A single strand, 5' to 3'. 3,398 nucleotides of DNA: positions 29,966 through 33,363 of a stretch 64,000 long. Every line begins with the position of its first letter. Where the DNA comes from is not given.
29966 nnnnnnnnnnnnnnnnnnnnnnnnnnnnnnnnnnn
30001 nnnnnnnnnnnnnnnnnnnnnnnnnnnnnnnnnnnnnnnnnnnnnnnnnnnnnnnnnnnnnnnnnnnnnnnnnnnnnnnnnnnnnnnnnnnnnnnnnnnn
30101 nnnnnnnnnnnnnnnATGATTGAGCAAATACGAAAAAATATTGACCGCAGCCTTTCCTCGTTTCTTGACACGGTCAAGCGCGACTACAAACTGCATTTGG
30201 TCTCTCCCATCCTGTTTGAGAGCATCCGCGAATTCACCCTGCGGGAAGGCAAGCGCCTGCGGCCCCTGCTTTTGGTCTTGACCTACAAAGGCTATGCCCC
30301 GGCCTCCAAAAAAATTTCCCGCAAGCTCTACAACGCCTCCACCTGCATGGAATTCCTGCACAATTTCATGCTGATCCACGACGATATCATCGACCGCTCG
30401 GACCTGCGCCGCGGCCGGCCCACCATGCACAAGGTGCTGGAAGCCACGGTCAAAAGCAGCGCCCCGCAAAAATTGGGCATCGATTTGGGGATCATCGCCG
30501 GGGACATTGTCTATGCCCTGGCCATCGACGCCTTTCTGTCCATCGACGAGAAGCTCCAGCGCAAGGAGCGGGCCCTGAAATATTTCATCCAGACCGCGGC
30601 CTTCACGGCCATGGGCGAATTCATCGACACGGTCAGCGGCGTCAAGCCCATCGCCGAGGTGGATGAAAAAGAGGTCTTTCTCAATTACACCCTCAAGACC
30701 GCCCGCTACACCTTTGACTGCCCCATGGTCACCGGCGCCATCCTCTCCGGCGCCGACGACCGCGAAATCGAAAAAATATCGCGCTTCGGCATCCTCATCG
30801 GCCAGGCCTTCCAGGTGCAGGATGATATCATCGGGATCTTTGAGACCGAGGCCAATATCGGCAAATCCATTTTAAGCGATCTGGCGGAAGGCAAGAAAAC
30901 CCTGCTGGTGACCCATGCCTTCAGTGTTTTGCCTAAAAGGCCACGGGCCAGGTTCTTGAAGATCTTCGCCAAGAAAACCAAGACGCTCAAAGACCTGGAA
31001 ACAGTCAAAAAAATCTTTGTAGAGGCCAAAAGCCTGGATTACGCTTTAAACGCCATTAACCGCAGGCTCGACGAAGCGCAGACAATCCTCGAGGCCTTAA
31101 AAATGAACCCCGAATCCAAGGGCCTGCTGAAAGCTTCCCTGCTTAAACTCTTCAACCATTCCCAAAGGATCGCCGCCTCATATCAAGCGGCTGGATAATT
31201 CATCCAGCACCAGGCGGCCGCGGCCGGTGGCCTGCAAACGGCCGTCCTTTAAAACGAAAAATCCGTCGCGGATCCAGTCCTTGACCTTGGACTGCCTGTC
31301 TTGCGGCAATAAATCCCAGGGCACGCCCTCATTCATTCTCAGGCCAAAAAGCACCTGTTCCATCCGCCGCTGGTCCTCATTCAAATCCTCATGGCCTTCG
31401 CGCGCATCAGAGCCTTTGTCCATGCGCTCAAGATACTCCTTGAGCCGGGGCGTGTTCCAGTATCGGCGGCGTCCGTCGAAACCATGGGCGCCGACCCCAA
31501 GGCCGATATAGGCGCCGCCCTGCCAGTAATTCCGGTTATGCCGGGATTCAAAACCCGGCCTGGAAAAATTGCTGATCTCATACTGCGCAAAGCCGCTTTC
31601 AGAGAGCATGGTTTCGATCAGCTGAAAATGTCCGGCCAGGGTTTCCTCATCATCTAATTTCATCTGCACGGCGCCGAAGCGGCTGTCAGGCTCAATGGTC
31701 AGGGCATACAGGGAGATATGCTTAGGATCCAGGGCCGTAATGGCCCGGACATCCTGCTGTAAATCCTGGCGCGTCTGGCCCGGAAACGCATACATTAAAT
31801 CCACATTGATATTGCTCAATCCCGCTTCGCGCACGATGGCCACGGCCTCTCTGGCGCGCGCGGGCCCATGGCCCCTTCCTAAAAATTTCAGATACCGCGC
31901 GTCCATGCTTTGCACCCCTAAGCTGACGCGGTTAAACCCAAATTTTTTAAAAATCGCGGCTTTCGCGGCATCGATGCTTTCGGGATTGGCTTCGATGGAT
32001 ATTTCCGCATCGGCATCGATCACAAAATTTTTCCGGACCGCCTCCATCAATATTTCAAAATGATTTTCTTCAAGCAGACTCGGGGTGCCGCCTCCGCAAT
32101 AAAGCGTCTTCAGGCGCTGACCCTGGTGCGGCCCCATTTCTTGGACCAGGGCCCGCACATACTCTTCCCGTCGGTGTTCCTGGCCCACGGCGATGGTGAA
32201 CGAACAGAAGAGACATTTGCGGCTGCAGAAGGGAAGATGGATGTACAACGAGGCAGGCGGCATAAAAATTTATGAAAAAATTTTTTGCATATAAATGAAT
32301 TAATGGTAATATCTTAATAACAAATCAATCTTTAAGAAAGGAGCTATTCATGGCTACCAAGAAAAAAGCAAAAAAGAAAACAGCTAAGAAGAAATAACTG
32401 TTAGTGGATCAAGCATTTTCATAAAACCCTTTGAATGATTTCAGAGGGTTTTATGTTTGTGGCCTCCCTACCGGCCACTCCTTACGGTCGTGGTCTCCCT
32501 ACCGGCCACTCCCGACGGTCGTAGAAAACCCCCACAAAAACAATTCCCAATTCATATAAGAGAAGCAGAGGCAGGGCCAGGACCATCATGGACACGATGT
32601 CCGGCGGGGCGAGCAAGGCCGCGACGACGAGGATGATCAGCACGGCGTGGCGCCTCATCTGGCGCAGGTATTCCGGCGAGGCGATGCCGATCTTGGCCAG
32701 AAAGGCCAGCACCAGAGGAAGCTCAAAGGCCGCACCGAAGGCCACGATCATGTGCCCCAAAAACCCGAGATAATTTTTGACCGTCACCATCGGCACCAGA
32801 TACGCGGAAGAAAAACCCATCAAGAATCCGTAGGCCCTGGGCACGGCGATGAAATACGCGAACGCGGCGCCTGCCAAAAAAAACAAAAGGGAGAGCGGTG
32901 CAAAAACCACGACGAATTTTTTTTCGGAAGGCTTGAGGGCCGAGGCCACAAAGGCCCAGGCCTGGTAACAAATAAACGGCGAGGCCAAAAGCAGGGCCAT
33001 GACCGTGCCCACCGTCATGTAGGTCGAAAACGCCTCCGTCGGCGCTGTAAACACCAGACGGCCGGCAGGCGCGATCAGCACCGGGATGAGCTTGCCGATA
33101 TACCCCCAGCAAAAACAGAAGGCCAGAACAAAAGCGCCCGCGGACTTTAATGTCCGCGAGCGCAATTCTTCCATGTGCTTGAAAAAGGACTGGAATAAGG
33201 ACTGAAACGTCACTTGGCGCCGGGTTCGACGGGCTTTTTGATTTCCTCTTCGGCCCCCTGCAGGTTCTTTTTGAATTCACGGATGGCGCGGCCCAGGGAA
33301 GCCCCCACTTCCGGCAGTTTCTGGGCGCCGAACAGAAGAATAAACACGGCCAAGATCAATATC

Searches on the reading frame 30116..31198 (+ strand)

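Call 95: search_protein_families(library=pfam, proteins=[window:30116-31198:+], max_evalue=0.00001)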
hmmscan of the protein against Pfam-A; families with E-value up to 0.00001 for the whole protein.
window:30116-31198:+ (360 aa): 1 family
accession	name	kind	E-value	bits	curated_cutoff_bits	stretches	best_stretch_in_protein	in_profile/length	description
PF00348.22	polyprenyl_synt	-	9.9e-55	185.9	27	1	32-298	3-248/251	Polyprenyl synthetase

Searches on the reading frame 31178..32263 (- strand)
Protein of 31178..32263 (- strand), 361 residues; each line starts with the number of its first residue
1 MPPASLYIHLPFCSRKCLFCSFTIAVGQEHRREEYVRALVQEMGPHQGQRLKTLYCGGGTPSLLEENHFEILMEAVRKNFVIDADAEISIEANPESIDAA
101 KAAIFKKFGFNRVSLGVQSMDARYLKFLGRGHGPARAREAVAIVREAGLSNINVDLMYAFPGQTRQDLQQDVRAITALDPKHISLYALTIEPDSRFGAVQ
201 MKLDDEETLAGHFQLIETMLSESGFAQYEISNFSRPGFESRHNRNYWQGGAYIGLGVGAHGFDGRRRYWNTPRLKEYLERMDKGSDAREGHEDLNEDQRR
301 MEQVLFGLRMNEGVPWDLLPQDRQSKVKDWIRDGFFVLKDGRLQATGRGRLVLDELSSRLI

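Call 95: search_protein_families(library=pfam, proteins=[window:31178-32263:-], max_evalue=0.00001)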
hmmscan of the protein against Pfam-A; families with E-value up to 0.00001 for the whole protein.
window:31178-32263:- (361 aa): 2 families
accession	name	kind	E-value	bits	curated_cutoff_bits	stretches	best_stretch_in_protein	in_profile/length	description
PF04055.27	Radical_SAM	-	3.1e-30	106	29.5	1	7-173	1-164/166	Radical SAM superfamily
PF06969.22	HemN_C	-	5.8e-07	29.9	24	1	295-352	2-67/67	HemN C-terminal domain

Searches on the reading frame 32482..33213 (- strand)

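Call 95: search_protein_families(library=pfam, proteins=[window:32482-33213:-], max_evalue=0.00001)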
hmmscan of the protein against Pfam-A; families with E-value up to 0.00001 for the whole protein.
window:32482-33213:- (243 aa): 1 family
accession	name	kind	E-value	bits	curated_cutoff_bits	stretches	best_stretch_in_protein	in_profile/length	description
PF00902.23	TatC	-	1e-60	205.6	25.1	1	12-215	1-208/208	Sec-independent protein translocase protein (TatC)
